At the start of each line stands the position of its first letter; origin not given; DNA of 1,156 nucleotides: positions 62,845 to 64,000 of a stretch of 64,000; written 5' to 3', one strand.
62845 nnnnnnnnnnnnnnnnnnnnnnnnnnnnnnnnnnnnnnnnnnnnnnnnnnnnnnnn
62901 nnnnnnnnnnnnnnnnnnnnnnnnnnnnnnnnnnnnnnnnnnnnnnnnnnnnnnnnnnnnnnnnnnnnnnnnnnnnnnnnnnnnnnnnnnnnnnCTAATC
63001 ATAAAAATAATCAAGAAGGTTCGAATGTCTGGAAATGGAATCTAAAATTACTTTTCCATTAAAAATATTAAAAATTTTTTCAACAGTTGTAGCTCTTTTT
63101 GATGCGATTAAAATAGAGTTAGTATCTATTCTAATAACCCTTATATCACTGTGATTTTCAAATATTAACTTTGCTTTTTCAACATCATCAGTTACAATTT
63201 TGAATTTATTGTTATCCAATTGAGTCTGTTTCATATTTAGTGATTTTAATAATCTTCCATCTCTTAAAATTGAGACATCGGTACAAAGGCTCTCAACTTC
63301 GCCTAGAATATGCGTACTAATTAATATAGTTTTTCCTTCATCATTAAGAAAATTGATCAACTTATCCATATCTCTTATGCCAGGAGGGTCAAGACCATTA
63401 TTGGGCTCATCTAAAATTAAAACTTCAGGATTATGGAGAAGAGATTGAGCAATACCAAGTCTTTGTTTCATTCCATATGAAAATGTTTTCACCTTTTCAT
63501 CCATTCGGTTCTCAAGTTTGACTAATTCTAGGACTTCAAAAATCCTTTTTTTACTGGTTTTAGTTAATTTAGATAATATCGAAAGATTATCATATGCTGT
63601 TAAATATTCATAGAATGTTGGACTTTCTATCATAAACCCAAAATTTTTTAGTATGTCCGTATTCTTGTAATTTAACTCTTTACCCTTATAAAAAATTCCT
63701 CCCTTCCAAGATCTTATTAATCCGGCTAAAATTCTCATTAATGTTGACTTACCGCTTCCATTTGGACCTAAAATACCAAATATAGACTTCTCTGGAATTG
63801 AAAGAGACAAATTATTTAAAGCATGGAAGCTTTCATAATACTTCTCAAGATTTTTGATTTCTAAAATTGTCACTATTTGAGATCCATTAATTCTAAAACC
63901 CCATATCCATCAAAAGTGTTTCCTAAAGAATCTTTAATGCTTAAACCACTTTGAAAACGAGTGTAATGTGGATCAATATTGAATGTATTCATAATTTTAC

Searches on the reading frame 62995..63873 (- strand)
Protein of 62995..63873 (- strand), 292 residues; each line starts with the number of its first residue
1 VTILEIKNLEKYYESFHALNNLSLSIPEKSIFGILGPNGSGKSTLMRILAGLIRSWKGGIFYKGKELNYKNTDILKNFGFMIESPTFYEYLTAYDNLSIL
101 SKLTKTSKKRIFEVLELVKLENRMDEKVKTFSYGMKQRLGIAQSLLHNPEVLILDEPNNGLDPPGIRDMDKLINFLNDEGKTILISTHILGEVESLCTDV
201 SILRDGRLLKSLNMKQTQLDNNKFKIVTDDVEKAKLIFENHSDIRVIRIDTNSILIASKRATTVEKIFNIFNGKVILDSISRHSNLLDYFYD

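Call 92: search_protein_families(library=pfam, proteins=[window:62995-63873:-], max_evalue=0.00001)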
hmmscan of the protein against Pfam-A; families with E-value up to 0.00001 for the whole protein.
window:62995-63873:- (292 aa): 2 families
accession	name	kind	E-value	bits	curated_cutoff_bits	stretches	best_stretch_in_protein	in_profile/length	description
PF00005.33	ABC_tran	-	2e-31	109.9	25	1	19-158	1-136/137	ABC transporter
PF13304.12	AAA_21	-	3.1e-15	57.4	27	1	92-192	195-302/304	AAA domain, putative AbiEii toxin, Type IV TA system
